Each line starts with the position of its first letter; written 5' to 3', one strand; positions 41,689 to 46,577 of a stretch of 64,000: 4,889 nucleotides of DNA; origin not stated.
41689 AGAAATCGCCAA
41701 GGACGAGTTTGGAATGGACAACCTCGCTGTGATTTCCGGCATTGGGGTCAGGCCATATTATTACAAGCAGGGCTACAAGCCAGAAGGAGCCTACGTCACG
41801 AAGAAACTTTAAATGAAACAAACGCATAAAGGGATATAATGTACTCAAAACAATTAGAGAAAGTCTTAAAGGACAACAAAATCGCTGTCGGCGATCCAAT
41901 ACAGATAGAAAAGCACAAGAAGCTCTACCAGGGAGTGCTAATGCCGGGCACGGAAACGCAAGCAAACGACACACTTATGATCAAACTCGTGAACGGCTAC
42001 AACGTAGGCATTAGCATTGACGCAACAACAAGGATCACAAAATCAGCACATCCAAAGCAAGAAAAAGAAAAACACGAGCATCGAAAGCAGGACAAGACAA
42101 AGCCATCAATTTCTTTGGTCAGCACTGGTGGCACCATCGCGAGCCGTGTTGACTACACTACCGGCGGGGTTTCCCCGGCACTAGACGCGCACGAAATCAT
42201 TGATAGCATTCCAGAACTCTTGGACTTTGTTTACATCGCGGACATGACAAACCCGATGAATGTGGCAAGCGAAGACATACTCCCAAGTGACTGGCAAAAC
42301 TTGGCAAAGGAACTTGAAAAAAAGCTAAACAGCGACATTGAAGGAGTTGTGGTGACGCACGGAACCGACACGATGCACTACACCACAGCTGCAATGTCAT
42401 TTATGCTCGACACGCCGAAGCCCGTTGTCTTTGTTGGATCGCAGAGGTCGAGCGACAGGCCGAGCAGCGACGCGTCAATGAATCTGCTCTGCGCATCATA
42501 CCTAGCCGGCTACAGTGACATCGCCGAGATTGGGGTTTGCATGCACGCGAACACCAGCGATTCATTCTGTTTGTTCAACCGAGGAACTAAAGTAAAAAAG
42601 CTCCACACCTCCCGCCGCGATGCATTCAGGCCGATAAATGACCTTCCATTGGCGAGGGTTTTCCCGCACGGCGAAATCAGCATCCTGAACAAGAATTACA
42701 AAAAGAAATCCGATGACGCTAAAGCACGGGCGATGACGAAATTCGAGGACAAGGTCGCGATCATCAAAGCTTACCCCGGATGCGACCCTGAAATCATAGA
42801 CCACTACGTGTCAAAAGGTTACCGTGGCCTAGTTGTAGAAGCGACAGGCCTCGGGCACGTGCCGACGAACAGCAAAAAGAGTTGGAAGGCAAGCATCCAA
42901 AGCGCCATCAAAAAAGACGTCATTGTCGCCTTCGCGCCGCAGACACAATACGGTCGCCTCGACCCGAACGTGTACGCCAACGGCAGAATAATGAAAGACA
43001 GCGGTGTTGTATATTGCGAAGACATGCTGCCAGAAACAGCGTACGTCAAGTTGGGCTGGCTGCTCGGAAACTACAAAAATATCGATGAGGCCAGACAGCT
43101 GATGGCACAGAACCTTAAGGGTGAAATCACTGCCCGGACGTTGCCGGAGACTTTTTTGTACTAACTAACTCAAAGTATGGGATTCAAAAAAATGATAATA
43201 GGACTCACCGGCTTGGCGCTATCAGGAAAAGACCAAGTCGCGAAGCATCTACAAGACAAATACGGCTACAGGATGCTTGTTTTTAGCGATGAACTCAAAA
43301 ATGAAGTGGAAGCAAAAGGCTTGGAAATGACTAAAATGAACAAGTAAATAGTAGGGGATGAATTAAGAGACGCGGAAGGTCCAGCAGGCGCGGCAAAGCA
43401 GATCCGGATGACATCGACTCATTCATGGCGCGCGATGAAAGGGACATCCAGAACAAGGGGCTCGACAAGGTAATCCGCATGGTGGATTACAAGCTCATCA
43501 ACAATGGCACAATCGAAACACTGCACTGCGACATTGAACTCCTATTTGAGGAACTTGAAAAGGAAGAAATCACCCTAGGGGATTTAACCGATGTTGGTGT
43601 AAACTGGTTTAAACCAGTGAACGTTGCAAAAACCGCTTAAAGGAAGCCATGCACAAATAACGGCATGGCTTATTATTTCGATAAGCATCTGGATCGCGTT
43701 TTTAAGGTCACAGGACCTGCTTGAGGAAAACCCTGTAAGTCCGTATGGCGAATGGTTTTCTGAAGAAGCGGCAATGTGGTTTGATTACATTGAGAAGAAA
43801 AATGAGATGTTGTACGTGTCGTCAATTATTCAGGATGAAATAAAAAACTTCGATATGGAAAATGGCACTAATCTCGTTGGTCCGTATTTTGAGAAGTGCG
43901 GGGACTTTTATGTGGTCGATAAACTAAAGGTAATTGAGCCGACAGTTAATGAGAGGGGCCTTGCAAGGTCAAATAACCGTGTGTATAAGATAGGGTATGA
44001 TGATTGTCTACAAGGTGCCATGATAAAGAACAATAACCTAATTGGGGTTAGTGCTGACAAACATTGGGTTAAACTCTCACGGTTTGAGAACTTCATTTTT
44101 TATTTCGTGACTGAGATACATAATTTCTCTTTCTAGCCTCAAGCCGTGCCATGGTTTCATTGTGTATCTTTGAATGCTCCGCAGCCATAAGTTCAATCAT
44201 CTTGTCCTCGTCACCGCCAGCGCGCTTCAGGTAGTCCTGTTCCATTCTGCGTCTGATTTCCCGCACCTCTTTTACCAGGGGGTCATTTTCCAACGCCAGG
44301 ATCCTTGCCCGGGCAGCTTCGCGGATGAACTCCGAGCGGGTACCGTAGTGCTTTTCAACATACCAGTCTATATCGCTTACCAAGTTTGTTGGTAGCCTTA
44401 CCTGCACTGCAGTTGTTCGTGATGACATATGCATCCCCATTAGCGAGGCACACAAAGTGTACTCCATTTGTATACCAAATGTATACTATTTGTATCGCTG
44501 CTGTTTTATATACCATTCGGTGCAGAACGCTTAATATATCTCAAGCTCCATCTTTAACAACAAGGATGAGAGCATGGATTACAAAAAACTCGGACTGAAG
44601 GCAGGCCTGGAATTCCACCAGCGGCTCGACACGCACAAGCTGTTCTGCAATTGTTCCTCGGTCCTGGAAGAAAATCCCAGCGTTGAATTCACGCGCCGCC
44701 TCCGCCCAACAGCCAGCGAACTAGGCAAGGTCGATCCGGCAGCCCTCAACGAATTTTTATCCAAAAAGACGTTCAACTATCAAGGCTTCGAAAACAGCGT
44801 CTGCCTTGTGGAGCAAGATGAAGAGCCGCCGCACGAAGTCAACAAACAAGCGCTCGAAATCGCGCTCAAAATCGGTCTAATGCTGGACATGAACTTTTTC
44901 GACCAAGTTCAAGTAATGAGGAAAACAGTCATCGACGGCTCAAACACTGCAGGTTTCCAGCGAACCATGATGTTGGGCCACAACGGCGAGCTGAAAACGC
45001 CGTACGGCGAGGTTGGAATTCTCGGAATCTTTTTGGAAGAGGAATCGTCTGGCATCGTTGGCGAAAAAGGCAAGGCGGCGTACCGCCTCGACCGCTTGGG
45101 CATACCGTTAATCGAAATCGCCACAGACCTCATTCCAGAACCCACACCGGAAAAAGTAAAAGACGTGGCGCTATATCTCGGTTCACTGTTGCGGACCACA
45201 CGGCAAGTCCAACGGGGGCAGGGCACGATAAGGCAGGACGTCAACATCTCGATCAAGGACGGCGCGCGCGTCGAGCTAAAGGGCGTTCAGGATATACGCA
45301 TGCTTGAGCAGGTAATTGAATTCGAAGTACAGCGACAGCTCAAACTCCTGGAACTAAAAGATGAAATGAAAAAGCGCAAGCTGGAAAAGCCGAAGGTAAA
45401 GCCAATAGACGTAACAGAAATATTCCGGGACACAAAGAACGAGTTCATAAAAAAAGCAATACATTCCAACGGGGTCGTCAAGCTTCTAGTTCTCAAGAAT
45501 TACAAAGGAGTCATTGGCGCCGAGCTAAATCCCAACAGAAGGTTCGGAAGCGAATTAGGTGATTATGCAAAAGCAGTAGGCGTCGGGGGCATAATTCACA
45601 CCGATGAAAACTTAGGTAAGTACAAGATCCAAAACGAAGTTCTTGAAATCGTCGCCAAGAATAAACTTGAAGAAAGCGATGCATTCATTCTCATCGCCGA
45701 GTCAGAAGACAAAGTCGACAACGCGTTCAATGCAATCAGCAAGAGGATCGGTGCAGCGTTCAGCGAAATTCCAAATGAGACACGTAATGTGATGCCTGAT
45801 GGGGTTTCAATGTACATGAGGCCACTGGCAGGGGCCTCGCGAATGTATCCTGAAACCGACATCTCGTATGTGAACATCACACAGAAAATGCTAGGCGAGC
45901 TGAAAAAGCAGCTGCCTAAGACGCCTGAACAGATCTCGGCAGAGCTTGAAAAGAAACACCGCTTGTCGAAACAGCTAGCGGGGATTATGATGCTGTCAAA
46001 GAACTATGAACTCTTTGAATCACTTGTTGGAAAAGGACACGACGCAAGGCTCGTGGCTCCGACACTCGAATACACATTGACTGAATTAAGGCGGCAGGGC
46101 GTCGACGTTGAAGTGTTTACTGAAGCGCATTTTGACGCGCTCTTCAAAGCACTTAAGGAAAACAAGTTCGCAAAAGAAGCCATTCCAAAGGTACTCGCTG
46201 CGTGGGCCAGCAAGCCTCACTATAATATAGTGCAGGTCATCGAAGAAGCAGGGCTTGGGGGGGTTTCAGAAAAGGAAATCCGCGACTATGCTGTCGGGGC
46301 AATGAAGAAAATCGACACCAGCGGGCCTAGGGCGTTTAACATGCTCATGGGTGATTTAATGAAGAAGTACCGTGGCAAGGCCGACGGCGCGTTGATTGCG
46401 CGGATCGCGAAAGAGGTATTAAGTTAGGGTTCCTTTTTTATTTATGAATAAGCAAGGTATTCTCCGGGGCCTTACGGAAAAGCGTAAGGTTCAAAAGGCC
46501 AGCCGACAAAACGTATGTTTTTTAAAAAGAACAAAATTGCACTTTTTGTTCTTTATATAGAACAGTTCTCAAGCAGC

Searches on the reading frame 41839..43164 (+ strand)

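Call 97: search_protein_families(library=pfam, proteins=[window:41839-43164:+], max_evalue=0.0001)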
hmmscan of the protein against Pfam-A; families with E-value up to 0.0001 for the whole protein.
window:41839-43164:+ (441 aa): 3 families
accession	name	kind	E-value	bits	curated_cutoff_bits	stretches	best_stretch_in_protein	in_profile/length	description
PF00710.25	Asparaginase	-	5.2e-56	189.7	22.5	1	91-284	2-189/193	Asparaginase, N-terminal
PF17763.6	Asparaginase_C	-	2.6e-30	105.2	34.6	1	305-422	1-114/114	Glutaminase/Asparaginase C-terminal domain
PF18195.6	GatD_N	-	1.4e-15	56.8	25.7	1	15-67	1-52/54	GatD N-terminal domain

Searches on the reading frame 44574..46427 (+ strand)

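Call 97: search_protein_families(library=pfam, proteins=[window:44574-46427:+], max_evalue=0.0001)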
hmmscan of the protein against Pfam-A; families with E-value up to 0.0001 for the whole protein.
window:44574-46427:+ (617 aa): 3 families
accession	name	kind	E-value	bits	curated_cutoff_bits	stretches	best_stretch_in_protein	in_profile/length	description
PF02934.20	GatB_N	-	4.1e-46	157.8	23.4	1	9-440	2-276/277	GatB/GatE catalytic domain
PF02637.23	GatB_Yqey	-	1.5e-17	64.3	27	1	480-616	2-148/148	GatB domain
PF02938.19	GAD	-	2.8e-10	40.7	23.4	1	292-384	1-94/95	GAD domain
